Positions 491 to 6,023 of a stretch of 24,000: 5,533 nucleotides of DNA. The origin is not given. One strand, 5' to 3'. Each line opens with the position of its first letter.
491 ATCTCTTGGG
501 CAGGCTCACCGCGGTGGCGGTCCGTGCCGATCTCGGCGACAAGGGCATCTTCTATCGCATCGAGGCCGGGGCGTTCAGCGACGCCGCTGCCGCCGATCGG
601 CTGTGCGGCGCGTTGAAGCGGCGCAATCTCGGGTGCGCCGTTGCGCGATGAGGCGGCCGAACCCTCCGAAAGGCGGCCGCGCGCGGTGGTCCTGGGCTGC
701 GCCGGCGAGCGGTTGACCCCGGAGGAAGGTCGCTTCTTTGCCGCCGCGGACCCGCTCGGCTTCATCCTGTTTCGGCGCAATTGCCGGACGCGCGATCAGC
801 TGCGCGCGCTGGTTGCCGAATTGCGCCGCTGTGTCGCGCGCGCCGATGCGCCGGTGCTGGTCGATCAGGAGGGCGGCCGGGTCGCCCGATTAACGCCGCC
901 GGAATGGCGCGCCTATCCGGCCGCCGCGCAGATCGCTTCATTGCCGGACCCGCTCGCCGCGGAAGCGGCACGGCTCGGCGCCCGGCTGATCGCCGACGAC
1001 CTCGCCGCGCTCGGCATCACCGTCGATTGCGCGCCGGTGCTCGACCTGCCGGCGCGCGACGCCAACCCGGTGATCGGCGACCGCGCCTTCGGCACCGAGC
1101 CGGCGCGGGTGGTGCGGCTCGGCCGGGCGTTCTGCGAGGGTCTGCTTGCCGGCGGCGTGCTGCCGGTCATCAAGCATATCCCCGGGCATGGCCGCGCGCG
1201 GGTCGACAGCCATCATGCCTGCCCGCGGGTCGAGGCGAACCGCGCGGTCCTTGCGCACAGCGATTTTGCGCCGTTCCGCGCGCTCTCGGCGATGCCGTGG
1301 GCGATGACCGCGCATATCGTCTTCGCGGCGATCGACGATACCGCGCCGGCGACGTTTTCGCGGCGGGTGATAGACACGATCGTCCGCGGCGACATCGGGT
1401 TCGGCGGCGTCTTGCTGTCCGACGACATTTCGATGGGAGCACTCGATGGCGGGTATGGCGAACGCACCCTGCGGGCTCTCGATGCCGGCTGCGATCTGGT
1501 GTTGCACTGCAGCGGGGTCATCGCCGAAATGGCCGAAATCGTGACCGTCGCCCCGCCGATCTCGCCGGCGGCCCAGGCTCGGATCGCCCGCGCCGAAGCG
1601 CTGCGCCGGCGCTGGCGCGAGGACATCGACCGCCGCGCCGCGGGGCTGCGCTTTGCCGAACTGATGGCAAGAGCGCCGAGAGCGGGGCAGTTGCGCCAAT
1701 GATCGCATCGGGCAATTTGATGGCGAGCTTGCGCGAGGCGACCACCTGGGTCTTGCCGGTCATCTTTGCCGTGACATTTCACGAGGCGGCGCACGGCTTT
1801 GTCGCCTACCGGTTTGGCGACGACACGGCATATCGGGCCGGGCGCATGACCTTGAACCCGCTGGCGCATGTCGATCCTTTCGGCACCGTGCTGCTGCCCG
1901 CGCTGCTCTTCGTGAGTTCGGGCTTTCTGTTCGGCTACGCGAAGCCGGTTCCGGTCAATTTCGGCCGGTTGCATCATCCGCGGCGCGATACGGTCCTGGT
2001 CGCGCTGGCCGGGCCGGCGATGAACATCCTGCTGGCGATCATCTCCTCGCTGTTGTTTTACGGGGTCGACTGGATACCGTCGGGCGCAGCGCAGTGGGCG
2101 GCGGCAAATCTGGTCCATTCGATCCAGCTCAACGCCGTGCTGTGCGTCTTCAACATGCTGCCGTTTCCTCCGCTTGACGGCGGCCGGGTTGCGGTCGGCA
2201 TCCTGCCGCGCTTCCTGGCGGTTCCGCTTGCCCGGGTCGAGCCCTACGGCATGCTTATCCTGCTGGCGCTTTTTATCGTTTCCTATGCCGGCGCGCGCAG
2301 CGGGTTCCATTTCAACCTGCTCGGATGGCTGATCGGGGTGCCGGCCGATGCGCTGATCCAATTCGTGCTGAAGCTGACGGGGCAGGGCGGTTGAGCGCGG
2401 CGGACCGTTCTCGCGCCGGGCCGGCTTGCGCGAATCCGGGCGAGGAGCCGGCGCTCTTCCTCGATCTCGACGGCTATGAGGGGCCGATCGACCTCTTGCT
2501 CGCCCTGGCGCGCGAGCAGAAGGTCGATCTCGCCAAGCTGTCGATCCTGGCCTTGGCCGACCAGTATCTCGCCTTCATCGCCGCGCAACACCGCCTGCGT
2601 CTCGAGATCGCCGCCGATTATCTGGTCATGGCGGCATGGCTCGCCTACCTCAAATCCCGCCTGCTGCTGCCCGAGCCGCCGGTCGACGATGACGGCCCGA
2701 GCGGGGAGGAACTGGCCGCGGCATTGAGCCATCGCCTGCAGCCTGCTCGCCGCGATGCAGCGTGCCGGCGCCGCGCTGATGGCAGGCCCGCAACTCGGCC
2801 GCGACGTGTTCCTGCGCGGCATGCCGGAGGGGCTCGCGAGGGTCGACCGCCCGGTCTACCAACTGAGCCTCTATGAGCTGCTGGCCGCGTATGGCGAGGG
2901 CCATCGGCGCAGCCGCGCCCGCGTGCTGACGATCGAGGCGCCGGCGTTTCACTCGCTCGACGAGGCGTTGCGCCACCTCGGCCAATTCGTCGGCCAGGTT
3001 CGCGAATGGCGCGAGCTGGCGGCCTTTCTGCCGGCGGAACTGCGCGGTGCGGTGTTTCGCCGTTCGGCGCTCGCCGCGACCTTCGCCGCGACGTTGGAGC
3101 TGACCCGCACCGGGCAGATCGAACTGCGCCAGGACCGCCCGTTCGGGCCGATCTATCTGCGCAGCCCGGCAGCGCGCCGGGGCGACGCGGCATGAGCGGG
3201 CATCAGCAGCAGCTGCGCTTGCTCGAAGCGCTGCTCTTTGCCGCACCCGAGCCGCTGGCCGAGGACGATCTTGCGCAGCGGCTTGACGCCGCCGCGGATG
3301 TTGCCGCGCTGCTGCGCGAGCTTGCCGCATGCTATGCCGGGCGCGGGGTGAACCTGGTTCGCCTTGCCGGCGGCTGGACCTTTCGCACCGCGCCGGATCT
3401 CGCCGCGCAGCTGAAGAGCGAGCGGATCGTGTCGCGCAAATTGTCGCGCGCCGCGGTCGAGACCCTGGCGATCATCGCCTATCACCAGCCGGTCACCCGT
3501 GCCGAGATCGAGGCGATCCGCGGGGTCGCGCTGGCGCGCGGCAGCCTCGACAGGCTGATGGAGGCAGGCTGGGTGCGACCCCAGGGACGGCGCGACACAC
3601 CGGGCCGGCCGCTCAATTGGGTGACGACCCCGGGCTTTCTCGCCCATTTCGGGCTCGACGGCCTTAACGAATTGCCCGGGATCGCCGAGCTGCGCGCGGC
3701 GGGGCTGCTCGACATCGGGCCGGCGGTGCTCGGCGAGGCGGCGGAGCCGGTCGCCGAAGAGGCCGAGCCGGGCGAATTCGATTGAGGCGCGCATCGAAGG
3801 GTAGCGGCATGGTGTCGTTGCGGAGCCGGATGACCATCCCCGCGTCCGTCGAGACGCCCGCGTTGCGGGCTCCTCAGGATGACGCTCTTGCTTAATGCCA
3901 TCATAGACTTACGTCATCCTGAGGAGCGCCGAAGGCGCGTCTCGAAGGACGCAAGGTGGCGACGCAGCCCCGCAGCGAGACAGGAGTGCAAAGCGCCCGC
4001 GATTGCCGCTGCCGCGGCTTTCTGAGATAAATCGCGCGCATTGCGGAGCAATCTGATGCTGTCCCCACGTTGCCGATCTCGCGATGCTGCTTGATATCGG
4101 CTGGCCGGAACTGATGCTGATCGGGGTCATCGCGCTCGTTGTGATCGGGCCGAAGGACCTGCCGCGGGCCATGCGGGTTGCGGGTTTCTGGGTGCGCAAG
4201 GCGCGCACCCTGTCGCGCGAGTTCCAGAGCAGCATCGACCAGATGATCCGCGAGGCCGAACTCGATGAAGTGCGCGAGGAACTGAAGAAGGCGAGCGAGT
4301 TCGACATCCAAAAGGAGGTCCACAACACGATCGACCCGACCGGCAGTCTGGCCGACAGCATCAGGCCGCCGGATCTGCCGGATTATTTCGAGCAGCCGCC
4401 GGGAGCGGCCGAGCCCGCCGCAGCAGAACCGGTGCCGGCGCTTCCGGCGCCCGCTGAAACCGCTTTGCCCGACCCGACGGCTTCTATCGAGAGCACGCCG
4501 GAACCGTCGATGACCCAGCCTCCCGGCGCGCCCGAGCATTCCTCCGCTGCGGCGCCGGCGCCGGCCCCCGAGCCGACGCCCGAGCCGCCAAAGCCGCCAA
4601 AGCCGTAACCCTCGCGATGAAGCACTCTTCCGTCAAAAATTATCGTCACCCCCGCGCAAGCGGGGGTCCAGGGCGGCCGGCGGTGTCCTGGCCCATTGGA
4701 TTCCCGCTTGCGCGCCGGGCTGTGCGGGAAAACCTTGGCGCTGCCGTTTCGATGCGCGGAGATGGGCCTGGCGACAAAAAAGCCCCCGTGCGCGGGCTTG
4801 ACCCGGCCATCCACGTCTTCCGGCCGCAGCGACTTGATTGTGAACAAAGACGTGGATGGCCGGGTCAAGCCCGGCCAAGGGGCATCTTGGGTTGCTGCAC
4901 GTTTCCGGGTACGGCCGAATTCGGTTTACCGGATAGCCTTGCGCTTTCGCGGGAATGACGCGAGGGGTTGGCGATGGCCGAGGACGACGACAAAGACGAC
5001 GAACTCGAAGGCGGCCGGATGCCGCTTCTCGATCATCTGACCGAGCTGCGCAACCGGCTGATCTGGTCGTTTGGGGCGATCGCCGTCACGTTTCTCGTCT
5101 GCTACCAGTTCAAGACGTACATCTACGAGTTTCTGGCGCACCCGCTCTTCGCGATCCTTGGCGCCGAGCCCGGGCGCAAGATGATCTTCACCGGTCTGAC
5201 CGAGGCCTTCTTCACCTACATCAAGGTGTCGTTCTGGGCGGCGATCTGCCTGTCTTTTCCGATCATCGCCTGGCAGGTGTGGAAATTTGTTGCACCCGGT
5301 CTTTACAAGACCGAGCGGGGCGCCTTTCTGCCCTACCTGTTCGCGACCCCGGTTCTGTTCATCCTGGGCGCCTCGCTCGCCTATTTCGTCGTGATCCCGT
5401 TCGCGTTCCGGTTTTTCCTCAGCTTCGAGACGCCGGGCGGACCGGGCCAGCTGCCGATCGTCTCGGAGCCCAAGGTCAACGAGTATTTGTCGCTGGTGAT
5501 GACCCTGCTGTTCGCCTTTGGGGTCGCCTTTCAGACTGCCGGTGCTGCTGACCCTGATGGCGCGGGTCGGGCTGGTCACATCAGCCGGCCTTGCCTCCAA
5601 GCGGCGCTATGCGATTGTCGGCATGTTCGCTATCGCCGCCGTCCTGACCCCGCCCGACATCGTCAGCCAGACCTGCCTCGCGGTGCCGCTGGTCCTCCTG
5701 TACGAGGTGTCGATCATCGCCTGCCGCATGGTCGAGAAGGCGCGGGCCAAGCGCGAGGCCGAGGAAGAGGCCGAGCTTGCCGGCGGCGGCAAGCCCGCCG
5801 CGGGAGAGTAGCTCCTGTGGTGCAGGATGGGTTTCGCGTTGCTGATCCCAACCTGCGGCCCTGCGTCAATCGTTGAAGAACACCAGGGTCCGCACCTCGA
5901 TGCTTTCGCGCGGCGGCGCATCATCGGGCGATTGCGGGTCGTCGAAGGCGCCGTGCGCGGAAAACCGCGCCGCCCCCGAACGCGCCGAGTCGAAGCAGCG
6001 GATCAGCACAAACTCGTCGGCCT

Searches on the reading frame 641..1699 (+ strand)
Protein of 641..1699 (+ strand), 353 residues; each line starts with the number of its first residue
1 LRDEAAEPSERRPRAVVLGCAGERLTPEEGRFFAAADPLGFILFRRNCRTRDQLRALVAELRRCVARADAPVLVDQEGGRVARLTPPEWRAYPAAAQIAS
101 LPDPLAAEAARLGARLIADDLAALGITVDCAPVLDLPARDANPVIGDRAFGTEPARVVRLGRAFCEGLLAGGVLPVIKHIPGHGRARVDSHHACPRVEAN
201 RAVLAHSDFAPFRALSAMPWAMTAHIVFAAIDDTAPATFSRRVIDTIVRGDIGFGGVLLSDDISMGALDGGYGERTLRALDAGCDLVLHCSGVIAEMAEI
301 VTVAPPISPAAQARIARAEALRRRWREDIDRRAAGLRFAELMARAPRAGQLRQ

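Call 32: search_protein_families(library=pfam, proteins=[window:641-1699:+], max_evalue=0.001)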
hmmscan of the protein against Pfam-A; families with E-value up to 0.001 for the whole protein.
window:641-1699:+ (353 aa): 1 family
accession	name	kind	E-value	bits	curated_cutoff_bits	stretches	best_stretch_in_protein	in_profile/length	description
PF00933.27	Glyco_hydro_3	-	2.2e-49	169.1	27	1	40-303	31-295/316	Glycosyl hydrolase family 3 N terminal domain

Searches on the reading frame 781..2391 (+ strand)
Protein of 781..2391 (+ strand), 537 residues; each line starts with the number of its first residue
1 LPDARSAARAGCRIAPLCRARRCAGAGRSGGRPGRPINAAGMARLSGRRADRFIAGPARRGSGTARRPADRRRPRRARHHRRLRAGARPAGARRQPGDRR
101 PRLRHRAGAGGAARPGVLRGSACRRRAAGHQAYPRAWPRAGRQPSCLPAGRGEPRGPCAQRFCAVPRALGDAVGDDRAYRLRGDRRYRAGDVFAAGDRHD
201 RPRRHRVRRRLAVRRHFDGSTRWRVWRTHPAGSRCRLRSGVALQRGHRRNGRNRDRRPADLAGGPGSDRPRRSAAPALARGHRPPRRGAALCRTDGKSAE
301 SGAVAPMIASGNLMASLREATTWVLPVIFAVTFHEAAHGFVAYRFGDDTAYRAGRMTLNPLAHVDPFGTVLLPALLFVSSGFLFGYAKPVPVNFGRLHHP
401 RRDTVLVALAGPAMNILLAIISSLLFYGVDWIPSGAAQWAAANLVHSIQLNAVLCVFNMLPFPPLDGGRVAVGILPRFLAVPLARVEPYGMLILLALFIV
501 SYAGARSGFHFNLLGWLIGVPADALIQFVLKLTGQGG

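Call 32: search_protein_families(library=pfam, proteins=[window:781-2391:+], max_evalue=0.001)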
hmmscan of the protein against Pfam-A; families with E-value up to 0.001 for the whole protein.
window:781-2391:+ (537 aa): 1 family
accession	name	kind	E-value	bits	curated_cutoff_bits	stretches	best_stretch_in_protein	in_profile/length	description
PF02163.28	Peptidase_M50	-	1.1e-11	44.9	27.2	2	445-499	164-219/221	Peptidase family M50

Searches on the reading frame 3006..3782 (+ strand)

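Call 32: search_protein_families(library=pfam, proteins=[window:3006-3782:+], max_evalue=0.001)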
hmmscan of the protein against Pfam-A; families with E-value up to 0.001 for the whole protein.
window:3006-3782:+ (259 aa): 1 family
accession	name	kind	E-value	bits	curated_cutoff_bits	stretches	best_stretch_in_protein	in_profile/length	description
PF04079.22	SMC_ScpB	-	9.5e-47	159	27.4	1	72-225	2-159/160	Segregation and condensation complex subunit ScpB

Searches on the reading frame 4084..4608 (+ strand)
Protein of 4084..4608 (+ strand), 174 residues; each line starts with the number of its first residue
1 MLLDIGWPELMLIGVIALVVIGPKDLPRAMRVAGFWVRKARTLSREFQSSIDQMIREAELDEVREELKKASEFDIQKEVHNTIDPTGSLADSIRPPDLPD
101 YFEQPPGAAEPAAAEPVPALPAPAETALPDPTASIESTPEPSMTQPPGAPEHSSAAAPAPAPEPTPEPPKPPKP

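Call 76: search_protein_families(library=pfam, proteins=[window:4084-4608:+], max_evalue=0.001)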
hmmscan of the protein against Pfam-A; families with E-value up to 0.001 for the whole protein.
window:4084-4608:+ (174 aa): 1 family
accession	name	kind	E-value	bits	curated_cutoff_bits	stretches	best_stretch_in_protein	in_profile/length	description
PF02416.21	TatA_B_E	-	7.6e-07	28.7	21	1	5-50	1-46/53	mttA/Hcf106 family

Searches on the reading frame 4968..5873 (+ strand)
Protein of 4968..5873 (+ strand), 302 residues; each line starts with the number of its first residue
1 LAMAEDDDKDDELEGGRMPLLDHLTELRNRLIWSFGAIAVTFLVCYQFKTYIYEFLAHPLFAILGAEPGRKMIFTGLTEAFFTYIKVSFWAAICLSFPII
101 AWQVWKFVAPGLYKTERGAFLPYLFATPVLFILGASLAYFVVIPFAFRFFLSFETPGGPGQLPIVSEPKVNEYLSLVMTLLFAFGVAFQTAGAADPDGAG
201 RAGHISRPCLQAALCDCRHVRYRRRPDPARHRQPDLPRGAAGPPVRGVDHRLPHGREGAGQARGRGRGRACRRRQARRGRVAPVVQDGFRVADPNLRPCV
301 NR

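Call 32: search_protein_families(library=pfam, proteins=[window:4968-5873:+], max_evalue=0.001)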
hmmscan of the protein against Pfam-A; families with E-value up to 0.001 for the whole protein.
window:4968-5873:+ (302 aa): 1 family
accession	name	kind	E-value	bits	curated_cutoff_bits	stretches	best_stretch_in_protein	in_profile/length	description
PF00902.23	TatC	-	2.5e-51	174.9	25.1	1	22-190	1-158/208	Sec-independent protein translocase protein (TatC)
